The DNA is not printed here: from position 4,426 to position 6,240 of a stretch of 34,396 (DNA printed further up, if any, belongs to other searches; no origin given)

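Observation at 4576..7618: Minimal NQR/RNF-like flavin module: RnfD-like::FNR fusion + PT-stalked FMN-binding protein + ApbE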

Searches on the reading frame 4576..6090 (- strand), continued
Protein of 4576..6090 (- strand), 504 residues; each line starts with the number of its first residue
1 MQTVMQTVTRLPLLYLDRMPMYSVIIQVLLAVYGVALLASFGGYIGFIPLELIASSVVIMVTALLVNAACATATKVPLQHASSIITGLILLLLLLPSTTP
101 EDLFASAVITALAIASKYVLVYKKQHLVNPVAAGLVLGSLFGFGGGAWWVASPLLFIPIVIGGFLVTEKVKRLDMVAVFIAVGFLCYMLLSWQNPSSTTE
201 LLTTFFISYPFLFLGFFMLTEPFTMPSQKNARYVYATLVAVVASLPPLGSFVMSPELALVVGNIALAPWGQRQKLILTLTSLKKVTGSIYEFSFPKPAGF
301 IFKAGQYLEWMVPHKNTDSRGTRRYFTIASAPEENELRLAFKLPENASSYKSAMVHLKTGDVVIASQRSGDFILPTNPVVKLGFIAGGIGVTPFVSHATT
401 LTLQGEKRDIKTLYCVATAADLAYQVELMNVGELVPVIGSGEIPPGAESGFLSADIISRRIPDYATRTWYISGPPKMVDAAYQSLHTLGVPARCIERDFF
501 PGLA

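Call 30: search_solved_structures(query=A1, max_evalue=0.01, show_alignments=0)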
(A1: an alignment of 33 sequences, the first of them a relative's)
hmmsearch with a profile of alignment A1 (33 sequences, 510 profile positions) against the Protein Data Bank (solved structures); distinct sequences matched with E-value up to 0.01: 133 (the best 60 are shown).
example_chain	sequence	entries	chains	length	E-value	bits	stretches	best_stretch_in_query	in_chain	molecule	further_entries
5ogx_A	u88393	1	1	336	5.8e-19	71.5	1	275-506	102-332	Cytochrome P450 reductase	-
7qty_A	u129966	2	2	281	2.6e-17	66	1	353-508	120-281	Na(+)-translocating NADH-quinone reductase subunit F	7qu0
2eix_A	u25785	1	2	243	3e-17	65.8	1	289-496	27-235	NADH-cytochrome b5 reductase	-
4wqm_A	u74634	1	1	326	4.7e-16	61.9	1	276-506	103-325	Toluene-4-monooxygenase electron transfer component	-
2r6h_A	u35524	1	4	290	6.3e-16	61.4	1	354-505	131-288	NADH:ubiquinone oxidoreductase, Na translocating, F subunit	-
7qu3_A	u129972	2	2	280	1.3e-15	60.4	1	352-508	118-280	Na(+)-translocating NADH-quinone reductase subunit F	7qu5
8ad4_A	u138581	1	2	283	3.9e-15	58.8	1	350-508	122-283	Na(+)-translocating NADH-quinone reductase subunit F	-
4u9u_A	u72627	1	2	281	3.9e-15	58.8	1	350-508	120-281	Na(+)-translocating NADH-quinone reductase subunit F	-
4uaj_A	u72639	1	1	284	4e-15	58.8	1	350-508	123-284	Na(+)-translocating NADH-quinone reductase subunit F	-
7xk3_F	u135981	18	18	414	5.3e-15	58.4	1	350-508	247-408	Na(+)-translocating NADH-quinone reductase subunit F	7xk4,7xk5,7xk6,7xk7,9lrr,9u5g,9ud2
8a1t_F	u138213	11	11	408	7.5e-15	57.9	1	350-508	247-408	Na(+)-translocating NADH-quinone reductase subunit F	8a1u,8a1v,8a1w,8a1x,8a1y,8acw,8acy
8ad3_A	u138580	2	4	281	3.1e-14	55.9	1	350-504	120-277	Na(+)-translocating NADH-quinone reductase subunit F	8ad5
1krh_A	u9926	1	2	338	1.6e-13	53.5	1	300-500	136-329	Benzoate 1,2-Dioxygenase Reductase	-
1gvh_A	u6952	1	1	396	6.6e-13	51.5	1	302-506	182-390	FLAVOHEMOPROTEIN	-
4eh1_A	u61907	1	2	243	8e-13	51.2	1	300-506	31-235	Flavohemoprotein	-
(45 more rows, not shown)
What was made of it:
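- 4576..5274 (-): Cytoplasmic FAD/NAD(P)H reductase domain (aa 273-504): RRYFT FAD motif, GGIGVTP nucleotide motif, SGPPKM, and C-terminal DFFPGLA. PDB profile search finds GcoB, NqrF and cytochrome b5 reductase at E 1e-15 to 1e-19 (call 30).
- On FNR-like / NqrF FAD-NAD(P)H module: PDB profile hits to NqrF reach E 2.6e-17 (call 30).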

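Call 31: fold_search(model_id=the predicted structure, library=pdb)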
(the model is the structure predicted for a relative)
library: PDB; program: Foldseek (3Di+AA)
matches with E <= 10: 1056; with E <= 0.001: 329
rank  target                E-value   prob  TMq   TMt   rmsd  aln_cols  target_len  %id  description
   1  6o0a                  2.5e-16  1.00  0.41  0.53  12.5       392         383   19  Crystal structure of flavohemoglobin from Malassezia yamatoensis with bound FAD and heme determined by iron SAD phasing (released 2019-03-06)
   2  5ogx                  4.1e-16  1.00  0.41  0.60   2.8       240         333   25  Crystal structure of Amycolatopsis cytochrome P450 reductase GcoB. (released 2018-07-04)
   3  1gvh                  1.1e-15  1.00  0.43  0.54  12.5       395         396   16  The X-ray structure of ferric Escherichia coli flavohemoglobin reveals an unespected geometry of the distal heme pocket (released 2002-08-06)
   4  4g1v                  5.9e-15  1.00  0.43  0.53  11.6       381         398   16  X-ray structure of yeast flavohemoglobin (released 2012-11-14)
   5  8ad4_A                1.2e-14  1.00  0.39  0.68   5.5       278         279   21  X-ray structure of NqrF(129-408)of Vibrio cholerae in complex with NADH (released 2023-07-12)
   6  7qty                  1.3e-14  1.00  0.40  0.69   3.8       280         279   21  X-ray structure of FAD domain of NqrF of Klebsiella pneumoniae (released 2022-02-09)
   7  4wqm                  1.3e-14  1.00  0.40  0.61   2.6       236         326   24  Structure of the toluene 4-monooxygenase NADH oxidoreductase T4moF, K270S K271S variant (released 2015-09-09)
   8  7qu5                  2.0e-14  1.00  0.40  0.69   4.7       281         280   21  X-ray structure of FAD domain of NqrF of Pseudomonas aeruginosa (released 2022-02-09)
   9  8dos_A                2.0e-14  1.00  0.38  0.73   4.1       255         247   19  Crystal structure of Ferredoxin (flavodoxin):NADP(+) oxidoreductase from Klebsiella pneumoniae (released 2022-07-27)
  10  4eh1_A                2.8e-14  1.00  0.40  0.81   3.1       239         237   18  Crystal Structure of the Flavohem-like-FAD/NAD Binding Domain of Nitric Oxide Dioxygenase from Vibrio cholerae O1 biov (released 2012-04-25)
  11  5tr9_A                3.5e-14  1.00  0.39  0.76   3.7       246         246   19  Crystal Structure of a ferredoxin NADP+ reductase from Neisseria gonorrhoeae with bound FAD (released 2016-11-09)
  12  8ad0_F                3.6e-14  1.00  0.40  0.49   4.4       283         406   20  X-ray structure of Na+-NQR from Vibrio cholerae in different conformation at 3.1 A (released 2023-07-12)
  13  2r6h_D                3.6e-14  1.00  0.39  0.67   4.6       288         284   20  Crystal structure of the domain comprising the NAD binding and the FAD binding regions of the NADH:ubiquinone oxidored (released 2007-09-11)
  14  7qu3                  3.8e-14  1.00  0.39  0.68   4.8       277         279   20  X-ray structure of FAD domain of NqrF of Pseudomonas aeruginosa (released 2022-02-09)
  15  8ad4_B                3.8e-14  1.00  0.39  0.67   5.0       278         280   20  X-ray structure of NqrF(129-408)of Vibrio cholerae in complex with NADH (released 2023-07-12)
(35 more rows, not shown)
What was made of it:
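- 4576..5274 (-): Foldseek matches NqrF FAD domains (call 31).
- Closest known: NOX/ferric-reductase. Same: A cytoplasmic FNR-type dehydrogenase domain is fused to a membrane domain and exports electrons from NAD(P)H. Weak structural and profile hits come from the shared FNR domain (calls 30, 31).
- NqrF/FNR match: calls 30, 31.
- Tried and rejected: Fold search with the full-length model was swamped by FNR-domain hits (call 31).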

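Call 48: find_encoding_contigs(protein=P0012, flank=8000, max_places=2)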
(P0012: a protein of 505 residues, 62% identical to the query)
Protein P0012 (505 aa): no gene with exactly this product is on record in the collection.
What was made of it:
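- Tried and rejected: P0012 could not be traced to a contig (call 48).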

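Call 49: find_encoding_contigs(protein=P0005, flank=8000, max_places=2)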
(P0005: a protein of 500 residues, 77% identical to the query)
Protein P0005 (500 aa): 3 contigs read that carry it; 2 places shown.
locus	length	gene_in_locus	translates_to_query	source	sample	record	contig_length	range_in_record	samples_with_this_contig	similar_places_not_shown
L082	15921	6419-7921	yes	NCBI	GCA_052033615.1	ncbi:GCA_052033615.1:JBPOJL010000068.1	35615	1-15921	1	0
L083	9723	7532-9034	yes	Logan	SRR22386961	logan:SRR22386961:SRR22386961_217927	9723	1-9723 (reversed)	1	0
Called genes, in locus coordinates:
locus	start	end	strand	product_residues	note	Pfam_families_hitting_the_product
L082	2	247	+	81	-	?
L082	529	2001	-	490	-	PF04851:ResIII, PF00270:DEAD, PF00271:Helicase_C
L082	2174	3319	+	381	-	-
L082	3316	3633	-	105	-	PF01035:DNA_binding_1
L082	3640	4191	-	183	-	PF01966:HD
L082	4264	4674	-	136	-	-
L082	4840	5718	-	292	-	PF02424:ApbE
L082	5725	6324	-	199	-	-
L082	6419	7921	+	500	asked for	PF00175:NAD_binding_1 (weak)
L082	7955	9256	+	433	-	PF00342:PGI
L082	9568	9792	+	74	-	PF09834:DUF2061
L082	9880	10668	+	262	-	PF00119:ATP-synt_A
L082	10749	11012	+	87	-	PF00137:ATP-synt_C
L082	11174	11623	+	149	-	PF00430:ATP-synt_B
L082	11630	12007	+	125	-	PF00213:OSCP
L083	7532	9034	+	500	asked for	PF00175:NAD_binding_1 (weak)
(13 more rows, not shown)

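Call 50: find_encoding_contigs(protein=P0043, flank=7000, max_places=1)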
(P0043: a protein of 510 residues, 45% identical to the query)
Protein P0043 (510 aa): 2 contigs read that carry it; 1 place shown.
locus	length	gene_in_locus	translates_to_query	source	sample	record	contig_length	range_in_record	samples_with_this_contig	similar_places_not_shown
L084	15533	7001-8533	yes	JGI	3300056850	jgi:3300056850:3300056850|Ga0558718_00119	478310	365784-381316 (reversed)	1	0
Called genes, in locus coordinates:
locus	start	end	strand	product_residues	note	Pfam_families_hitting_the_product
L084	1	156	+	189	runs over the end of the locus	-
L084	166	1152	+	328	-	PF01992:vATP-synt_AC39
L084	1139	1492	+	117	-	PF01990:ATP-synt_F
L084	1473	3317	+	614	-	PF02874:ATP-synt_ab_N, PF16886:ATP-synt_ab_Xtn, PF00006:ATP-synt_ab, PF22919:ATP-synt_VA_C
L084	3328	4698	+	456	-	PF02874:ATP-synt_ab_N, PF00006:ATP-synt_ab, PF22919:ATP-synt_VA_C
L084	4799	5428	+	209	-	PF01813:ATP-synt_D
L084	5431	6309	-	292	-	PF02424:ApbE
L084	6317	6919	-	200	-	-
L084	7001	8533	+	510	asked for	PF03116:NQR2_RnfD_RnfE (weak), PF00175:NAD_binding_1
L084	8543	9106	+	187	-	-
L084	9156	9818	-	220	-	PF03167:UDG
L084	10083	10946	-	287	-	PF01149:Fapy_DNA_glyco, PF06831:H2TH, PF06827:zf-FPG_IleRS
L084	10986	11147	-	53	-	-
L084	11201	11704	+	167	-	-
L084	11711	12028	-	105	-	-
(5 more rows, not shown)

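Call 51: find_encoding_contigs(protein=P0016, flank=7000, max_places=1)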
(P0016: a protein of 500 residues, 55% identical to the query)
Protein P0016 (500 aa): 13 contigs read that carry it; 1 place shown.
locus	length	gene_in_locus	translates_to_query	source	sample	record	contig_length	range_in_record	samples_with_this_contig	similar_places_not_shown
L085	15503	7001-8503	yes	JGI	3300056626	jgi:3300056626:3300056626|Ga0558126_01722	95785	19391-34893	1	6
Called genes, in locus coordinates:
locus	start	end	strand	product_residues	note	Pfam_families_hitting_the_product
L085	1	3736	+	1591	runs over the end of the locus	PF13884:Peptidase_S74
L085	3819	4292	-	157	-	-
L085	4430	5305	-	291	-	PF02424:ApbE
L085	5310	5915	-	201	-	-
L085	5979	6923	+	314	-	PF13936:HTH_38, PF00665:rve (weak)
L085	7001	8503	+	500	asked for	PF03116:NQR2_RnfD_RnfE (faint), PF00175:NAD_binding_1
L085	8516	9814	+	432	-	PF00342:PGI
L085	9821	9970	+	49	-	-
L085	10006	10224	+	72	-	PF09834:DUF2061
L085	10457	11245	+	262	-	PF00119:ATP-synt_A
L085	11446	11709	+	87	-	PF00137:ATP-synt_C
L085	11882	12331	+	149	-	PF00430:ATP-synt_B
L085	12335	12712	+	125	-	PF00213:OSCP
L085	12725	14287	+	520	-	PF02874:ATP-synt_ab_N (weak), PF00006:ATP-synt_ab, PF00306:ATP-synt_ab_C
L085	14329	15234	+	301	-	PF00231:ATP-synt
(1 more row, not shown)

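Call 52: find_encoding_contigs(protein=P0111, flank=7000, max_places=1)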
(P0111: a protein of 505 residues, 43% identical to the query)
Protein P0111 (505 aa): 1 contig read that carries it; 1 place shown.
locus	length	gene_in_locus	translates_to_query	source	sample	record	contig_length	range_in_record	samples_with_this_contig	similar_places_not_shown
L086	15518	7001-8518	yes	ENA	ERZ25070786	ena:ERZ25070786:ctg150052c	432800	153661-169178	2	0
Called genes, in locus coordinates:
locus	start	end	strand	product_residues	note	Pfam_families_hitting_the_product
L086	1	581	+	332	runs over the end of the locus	PF05496:RuvB_N (weak), PF13177:DNA_pol3_delta2, PF00004:AAA, PF13173:AAA_14 (weak), PF13401:AAA_22 (faint), PF13177:DNA_pol3_delta2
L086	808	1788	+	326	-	-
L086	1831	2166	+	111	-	PF01035:DNA_binding_1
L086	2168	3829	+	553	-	PF03485:Arg_tRNA_synt_N, PF00750:tRNA-synt_1d, PF05746:DALR_1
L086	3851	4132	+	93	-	-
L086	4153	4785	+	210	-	-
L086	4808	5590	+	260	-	PF06044:DpnI, PF17726:DpnI_C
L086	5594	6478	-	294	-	PF02424:ApbE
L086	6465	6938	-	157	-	-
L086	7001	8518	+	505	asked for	PF03116:NQR2_RnfD_RnfE (faint), PF00175:NAD_binding_1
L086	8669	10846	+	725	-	-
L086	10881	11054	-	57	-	-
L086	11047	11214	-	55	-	-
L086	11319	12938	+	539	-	PF19614:DUF6119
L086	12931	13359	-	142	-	-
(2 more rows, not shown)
